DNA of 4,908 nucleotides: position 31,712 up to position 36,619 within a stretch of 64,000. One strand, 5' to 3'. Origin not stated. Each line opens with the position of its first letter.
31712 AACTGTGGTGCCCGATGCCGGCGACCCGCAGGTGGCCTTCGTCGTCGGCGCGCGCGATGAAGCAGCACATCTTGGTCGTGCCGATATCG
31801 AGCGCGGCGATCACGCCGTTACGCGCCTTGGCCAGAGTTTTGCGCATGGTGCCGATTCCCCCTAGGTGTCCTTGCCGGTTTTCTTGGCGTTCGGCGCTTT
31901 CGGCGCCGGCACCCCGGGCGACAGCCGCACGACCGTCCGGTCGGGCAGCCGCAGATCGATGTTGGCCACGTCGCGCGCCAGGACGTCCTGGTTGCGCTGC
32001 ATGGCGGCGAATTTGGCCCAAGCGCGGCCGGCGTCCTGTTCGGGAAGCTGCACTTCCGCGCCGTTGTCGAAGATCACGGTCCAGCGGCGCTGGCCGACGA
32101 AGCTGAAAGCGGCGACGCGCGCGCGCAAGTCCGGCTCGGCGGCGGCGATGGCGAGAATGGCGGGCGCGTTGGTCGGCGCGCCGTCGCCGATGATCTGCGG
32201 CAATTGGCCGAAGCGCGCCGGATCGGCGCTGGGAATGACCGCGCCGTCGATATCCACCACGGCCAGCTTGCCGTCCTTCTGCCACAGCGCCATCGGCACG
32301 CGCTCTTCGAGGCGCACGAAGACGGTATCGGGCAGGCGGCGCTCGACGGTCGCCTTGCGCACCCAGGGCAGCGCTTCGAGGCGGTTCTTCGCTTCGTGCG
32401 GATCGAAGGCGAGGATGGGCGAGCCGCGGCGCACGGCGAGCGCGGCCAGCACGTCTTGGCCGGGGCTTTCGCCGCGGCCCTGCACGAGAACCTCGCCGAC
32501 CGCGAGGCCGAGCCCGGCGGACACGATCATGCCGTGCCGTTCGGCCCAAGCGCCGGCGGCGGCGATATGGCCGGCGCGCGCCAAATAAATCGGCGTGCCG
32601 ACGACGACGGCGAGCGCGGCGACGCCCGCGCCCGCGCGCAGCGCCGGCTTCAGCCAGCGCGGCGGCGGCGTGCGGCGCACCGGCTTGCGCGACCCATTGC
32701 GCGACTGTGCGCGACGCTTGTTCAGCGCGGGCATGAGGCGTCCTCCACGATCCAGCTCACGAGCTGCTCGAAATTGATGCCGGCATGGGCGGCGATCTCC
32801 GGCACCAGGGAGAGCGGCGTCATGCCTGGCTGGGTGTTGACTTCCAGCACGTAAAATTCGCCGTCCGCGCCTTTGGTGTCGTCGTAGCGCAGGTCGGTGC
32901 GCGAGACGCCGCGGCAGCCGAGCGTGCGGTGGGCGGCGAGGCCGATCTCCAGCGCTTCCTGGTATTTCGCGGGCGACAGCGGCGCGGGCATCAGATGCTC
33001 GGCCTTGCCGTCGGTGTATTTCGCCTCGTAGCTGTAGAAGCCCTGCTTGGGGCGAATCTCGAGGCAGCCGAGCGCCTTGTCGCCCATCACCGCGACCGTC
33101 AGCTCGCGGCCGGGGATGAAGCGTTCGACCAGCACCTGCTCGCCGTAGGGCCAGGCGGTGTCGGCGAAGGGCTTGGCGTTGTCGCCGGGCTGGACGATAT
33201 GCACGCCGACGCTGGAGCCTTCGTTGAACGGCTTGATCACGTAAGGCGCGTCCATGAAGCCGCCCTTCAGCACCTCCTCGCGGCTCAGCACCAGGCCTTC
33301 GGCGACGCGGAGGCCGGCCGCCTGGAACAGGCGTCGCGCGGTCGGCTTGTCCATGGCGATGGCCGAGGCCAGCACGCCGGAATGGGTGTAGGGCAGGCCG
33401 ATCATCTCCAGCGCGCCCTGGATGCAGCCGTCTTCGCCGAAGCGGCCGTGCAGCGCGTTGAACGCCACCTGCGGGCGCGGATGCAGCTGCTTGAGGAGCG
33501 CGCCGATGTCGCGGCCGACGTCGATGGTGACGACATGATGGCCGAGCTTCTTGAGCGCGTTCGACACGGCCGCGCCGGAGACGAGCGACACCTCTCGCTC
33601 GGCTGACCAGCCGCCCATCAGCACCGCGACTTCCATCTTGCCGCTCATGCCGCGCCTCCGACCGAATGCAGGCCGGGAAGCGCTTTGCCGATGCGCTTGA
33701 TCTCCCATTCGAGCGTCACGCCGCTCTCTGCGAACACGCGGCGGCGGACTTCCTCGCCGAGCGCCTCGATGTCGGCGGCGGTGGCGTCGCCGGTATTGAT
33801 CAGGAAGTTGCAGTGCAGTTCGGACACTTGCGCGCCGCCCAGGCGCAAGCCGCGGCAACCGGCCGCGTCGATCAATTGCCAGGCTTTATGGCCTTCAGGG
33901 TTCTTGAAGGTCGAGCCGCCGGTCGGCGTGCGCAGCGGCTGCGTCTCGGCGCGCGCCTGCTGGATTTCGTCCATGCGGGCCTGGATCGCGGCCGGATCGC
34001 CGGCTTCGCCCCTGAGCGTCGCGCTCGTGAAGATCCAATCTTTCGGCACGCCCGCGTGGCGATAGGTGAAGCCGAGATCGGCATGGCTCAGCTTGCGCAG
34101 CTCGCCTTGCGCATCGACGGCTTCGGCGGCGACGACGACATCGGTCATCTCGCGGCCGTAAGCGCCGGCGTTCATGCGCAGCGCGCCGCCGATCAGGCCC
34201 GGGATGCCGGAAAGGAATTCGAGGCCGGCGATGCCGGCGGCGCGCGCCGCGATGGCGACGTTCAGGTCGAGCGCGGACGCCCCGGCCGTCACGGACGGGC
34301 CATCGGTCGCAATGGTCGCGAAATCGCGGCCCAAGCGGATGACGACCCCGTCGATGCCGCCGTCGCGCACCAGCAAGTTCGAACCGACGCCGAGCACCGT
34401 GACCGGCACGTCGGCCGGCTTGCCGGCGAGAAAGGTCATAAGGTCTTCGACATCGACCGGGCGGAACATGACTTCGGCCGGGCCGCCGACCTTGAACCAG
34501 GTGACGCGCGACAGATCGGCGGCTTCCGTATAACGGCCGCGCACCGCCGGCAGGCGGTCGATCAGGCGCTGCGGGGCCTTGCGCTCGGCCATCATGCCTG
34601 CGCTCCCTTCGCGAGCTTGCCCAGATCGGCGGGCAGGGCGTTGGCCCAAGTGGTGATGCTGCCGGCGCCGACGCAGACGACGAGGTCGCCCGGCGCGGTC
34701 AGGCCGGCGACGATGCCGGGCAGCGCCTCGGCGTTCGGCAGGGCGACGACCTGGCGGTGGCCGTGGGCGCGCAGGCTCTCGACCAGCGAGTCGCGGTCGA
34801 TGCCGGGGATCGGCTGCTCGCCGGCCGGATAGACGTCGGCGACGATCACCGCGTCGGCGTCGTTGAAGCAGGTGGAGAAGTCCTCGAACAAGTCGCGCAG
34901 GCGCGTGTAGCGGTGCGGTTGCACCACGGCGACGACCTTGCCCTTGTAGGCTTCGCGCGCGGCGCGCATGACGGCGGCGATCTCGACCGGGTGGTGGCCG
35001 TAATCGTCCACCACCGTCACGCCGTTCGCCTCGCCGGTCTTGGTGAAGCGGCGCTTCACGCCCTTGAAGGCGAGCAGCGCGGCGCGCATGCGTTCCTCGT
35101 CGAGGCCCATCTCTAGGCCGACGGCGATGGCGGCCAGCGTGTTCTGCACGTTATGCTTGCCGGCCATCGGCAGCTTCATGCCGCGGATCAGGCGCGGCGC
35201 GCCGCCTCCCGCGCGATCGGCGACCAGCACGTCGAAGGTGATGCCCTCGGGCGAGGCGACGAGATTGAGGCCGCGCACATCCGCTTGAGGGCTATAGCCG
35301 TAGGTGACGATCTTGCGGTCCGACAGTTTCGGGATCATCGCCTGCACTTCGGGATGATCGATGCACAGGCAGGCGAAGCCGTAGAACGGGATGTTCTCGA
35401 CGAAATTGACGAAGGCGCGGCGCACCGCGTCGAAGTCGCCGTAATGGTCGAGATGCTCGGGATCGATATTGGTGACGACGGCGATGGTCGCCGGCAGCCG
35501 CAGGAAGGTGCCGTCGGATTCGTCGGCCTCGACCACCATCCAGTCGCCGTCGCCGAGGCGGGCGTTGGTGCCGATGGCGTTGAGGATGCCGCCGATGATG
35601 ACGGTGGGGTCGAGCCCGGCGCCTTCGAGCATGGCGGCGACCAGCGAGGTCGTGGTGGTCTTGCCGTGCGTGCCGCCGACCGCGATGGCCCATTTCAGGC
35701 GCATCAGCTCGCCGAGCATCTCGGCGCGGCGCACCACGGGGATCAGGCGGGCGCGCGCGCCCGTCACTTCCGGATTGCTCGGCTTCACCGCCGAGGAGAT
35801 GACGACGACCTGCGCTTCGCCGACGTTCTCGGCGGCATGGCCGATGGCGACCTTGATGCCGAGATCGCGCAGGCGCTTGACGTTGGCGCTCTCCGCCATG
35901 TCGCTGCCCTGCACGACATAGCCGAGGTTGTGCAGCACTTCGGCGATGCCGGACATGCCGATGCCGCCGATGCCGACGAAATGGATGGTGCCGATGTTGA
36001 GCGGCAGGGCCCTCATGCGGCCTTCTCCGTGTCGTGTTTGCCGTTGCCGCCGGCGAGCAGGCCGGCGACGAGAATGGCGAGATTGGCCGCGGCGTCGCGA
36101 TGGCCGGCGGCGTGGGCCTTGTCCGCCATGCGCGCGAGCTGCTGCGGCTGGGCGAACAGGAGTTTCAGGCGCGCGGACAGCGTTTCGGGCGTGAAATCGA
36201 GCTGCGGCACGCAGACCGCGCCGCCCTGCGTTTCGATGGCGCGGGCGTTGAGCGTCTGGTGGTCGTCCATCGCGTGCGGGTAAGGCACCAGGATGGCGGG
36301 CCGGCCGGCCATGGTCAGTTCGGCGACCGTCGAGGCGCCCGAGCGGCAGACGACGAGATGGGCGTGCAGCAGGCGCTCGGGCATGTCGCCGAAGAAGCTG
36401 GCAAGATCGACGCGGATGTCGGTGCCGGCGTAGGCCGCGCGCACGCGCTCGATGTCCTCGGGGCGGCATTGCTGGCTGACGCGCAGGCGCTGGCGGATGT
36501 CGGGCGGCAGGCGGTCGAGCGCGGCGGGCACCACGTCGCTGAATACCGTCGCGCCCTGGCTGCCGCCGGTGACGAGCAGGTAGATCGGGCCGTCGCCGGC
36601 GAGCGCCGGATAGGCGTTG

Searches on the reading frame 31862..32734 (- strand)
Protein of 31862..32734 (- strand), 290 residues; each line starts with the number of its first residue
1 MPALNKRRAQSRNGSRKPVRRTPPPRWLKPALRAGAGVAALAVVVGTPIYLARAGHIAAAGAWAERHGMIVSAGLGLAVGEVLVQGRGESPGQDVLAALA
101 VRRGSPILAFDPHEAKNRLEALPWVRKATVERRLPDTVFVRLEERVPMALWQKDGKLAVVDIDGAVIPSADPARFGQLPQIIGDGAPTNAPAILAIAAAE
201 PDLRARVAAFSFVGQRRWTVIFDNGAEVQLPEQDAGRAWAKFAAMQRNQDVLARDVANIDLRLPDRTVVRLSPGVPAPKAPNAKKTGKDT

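Call 68: search_protein_families(library=pfam, proteins=[window:31862-32734:-], max_evalue=0.00001)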
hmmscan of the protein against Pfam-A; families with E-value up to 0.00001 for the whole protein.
window:31862-32734:- (290 aa): 2 families
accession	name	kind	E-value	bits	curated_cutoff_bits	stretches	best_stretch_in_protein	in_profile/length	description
PF03799.20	FtsQ_DivIB_C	-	3.5e-18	67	21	1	149-262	1-114/114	Cell division protein FtsQ/DivIB, C-terminal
PF08478.15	POTRA_1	-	1.4e-15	57.8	23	1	79-145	3-69/69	POTRA domain, FtsQ-type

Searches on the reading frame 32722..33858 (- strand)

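Call 68: search_protein_families(library=pfam, proteins=[window:32722-33858:-], max_evalue=0.00001)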
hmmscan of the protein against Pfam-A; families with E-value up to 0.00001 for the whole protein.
window:32722-33858:- (378 aa): 2 families
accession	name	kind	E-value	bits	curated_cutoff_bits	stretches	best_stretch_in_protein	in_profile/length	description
PF07478.18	Dala_Dala_lig_C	-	2.9e-46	158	24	1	201-372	34-204/204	D-ala D-ala ligase C-terminus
PF01820.27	Dala_Dala_lig_N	-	7.1e-20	72.2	34.6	2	128-158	89-119/121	D-ala D-ala ligase N-terminus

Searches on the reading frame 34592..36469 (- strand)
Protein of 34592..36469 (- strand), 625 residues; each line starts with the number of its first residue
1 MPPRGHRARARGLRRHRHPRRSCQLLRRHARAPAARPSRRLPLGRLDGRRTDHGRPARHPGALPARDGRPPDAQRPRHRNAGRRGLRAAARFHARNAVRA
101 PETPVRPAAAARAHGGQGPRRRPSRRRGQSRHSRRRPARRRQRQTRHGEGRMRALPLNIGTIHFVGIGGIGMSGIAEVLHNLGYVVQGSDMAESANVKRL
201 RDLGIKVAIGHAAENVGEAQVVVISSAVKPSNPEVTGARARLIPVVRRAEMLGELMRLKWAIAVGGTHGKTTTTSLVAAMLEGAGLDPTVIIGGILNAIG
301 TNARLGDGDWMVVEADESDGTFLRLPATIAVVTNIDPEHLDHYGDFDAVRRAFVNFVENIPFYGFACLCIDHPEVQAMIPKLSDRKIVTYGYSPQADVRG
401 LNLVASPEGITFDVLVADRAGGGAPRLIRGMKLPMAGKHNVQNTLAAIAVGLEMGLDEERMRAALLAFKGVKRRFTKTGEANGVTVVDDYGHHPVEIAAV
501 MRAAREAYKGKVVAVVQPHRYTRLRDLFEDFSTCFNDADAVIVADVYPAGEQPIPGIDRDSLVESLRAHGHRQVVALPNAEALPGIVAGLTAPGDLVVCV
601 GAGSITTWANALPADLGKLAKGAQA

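Call 68: search_protein_families(library=pfam, proteins=[window:34592-36469:-], max_evalue=0.00001)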
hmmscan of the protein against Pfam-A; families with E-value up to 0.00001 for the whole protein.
window:34592-36469:- (625 aa): 3 families
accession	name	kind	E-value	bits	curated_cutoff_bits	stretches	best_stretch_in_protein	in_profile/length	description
PF01225.30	Mur_ligase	-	1.6e-32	112.2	21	1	161-259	1-94/95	Mur ligase family, catalytic domain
PF08245.18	Mur_ligase_M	-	6e-28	98.6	24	1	264-450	1-199/200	Mur ligase middle domain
PF02875.26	Mur_ligase_C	-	6.3e-20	72.7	28.4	1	473-603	1-127/127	Mur ligase, glutamate ligase domain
